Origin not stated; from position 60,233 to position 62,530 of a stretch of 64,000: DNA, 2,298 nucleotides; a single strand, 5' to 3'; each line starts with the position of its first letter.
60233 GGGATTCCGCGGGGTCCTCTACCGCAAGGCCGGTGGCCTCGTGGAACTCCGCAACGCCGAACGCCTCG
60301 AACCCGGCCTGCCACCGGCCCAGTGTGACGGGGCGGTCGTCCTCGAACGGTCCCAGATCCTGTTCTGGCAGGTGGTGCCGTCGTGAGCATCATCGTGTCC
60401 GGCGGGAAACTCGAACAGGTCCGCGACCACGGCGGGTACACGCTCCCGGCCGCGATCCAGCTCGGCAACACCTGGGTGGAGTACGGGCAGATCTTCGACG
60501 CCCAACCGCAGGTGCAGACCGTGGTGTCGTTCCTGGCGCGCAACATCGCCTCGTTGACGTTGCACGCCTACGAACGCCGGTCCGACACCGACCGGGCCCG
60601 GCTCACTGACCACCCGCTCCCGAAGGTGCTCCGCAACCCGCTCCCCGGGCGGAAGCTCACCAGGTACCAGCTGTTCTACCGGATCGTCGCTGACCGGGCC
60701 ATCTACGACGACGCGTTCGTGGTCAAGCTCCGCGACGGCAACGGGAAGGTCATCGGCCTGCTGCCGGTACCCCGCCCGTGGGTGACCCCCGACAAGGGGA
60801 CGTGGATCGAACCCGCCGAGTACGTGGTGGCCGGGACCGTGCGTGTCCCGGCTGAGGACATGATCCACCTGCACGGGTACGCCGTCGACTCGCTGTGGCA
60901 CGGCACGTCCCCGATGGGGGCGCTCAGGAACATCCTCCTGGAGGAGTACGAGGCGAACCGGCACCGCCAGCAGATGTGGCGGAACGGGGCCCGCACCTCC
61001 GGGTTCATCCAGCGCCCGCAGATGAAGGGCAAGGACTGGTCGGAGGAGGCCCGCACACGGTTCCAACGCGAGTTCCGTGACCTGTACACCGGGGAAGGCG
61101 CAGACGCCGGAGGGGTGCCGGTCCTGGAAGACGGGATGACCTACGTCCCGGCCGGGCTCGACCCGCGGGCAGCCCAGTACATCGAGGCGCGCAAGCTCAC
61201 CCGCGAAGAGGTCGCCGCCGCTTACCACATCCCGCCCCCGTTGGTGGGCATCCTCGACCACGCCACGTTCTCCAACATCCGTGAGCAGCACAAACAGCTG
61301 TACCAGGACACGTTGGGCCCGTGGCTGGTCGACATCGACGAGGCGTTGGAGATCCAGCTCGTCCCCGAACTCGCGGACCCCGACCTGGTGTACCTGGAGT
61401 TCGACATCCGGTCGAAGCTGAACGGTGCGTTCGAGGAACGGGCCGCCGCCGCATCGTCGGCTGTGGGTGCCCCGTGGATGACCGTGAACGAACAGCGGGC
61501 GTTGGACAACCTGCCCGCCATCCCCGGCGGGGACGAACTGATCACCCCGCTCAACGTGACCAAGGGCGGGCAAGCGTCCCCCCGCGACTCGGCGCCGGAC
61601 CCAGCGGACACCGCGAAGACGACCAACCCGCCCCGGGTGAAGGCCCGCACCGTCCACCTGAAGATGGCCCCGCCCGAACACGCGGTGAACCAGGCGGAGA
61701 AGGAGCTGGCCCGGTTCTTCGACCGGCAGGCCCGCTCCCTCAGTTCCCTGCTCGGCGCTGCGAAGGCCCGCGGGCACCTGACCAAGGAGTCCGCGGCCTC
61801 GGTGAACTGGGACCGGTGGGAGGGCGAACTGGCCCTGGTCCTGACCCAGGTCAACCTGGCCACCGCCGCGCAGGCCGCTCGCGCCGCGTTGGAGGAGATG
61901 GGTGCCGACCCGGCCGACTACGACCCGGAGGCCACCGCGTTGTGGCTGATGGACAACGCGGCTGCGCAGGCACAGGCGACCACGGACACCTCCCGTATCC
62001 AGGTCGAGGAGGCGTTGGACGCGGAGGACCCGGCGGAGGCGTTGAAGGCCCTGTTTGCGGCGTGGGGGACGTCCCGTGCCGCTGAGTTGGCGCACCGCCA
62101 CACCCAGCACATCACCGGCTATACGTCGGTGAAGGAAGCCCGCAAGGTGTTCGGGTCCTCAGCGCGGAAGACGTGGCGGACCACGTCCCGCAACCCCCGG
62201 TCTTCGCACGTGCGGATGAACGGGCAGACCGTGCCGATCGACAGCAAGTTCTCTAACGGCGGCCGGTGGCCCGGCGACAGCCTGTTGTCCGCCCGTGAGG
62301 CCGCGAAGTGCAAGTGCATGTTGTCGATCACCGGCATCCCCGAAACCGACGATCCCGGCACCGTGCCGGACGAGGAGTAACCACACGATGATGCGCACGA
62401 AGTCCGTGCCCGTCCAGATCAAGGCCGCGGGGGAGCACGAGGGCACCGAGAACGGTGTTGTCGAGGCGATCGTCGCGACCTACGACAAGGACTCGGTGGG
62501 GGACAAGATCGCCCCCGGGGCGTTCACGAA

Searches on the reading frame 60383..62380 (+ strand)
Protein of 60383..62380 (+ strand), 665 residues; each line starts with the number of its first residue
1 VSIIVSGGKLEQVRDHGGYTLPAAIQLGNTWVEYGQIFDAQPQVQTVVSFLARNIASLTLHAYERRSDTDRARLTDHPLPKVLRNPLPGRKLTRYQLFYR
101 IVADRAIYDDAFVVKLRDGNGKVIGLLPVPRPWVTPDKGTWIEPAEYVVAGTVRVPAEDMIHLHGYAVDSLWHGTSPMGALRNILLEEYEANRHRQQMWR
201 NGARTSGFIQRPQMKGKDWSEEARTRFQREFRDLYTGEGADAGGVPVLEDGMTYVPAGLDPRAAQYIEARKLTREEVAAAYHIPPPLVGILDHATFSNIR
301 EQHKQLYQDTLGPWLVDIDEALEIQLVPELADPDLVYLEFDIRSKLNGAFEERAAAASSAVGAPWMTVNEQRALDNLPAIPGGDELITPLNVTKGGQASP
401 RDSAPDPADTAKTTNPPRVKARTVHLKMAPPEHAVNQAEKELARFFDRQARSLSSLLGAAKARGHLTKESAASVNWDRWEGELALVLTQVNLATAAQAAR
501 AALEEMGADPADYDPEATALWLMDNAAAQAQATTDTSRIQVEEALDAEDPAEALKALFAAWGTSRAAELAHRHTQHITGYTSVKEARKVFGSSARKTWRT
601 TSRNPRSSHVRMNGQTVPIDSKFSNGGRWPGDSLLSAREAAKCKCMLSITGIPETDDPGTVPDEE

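Call 14: search_protein_families(library=pfam, proteins=[window:60383-62380:+], max_evalue=0.01)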
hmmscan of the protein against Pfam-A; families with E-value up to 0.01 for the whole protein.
window:60383-62380:+ (665 aa): 1 family
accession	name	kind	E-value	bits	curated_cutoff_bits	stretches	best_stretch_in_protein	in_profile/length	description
PF04860.17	Phage_portal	-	4.5e-81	273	39.1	1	43-376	2-321/321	Phage portal protein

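Call 17: search_dna_similar(query=window:60383-62380:+, collection=phages, mode=protein, max_rows=15)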
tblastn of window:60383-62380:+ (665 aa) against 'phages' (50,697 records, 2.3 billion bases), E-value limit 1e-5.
Records with a match: 1679; places in all: 1684; records where one place covers at least 80% of the query: 261.
Best place of each record, by identity: <60% 1679.
By first word of the organism name: Mycobacterium 254; Arthrobacter 160; Staphylococcus 130; Vibrio 110; Paenibacillus 105; Streptococcus 99; Microbacterium 94; Escherichia 60; Ralstonia 54; Pseudomonas 51; and 94 more.
By host as written in the record: - 207; Mycobacterium smegmatis mc2 155 188; Arthrobacter sp. ATCC 21022 104; Microbacterium foliorum NRRL B-24224 53; Escherichia coli 45; Staphylococcus aureus 45; Ralstonia solanacearum 42; Paenibacillus larvae 42; and 435 more.
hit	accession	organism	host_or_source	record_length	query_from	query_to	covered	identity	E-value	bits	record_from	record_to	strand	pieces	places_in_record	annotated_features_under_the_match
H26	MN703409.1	Arthrobacter phage LittleTokyo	Arthrobacter globiformis B-2979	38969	1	650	98%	44.2%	2e-144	471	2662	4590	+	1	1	5: portal protein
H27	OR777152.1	Arthrobacter phage Cupello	Arthrobacter sp. B10-11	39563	1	650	98%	43.8%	1e-141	462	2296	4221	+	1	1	portal protein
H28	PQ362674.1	Arthrobacter phage KHumphrey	Arthrobacter atrocyaneus NRRL B-2883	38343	1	650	98%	43.7%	5e-139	455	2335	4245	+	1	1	4: portal protein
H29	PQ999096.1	Arthrobacter phage PhluffyCoco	Arthrobacter globiformis B-2979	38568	1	650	98%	43.7%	5e-139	455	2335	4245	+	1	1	4: portal protein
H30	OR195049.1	Arthrobacter phage RedFox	Arthrobacter globiformis B-2979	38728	1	650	98%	43.7%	5e-139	455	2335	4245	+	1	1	4: portal protein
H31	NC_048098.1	Arthrobacter phage Andrew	Arthrobacter globiformis NRRL B-2979 SEA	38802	1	650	98%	43.3%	2e-139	456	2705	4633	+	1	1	5: portal protein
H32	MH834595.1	Arthrobacter phage Andrew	Arthrobacter globiformis NRRL B-2979 SEA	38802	1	650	98%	43.3%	2e-139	456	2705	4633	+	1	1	5: portal protein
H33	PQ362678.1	Arthrobacter phage Juno112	Arthrobacter globiformis B-2979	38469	1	650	98%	43.2%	4e-138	452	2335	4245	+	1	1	4: portal protein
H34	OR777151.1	Arthrobacter phage Marchesin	Arthrobacter sp. B10-11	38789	1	650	98%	43.2%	6e-137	449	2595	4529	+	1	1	portal protein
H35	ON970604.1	Arthrobacter phage TaylorSipht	Arthrobacter globiformis B-2979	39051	1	650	98%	43.2%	4e-144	470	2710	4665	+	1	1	5: portal protein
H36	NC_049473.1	Arthrobacter phage Kuleana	Arthrobacter globiformis B-2979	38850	1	650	98%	43.1%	3e-142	464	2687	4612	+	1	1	5: portal protein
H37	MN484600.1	Arthrobacter phage Kuleana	Arthrobacter globiformis B-2979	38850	1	650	98%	43.1%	3e-142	464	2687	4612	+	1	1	5: portal protein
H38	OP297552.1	Arthrobacter phage Renna12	Arthrobacter globiformis B-2979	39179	1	650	98%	43.0%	2e-137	450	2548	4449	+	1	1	5: portal protein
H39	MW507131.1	Arthrobacter phage Leona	Arthrobacter globiformis B-2979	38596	1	650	98%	42.9%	6e-139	454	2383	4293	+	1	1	4: portal protein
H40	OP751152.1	Arthrobacter phage Eesa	Arthrobacter globiformis B-2979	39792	1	650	98%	42.7%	2e-145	473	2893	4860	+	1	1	5: portal protein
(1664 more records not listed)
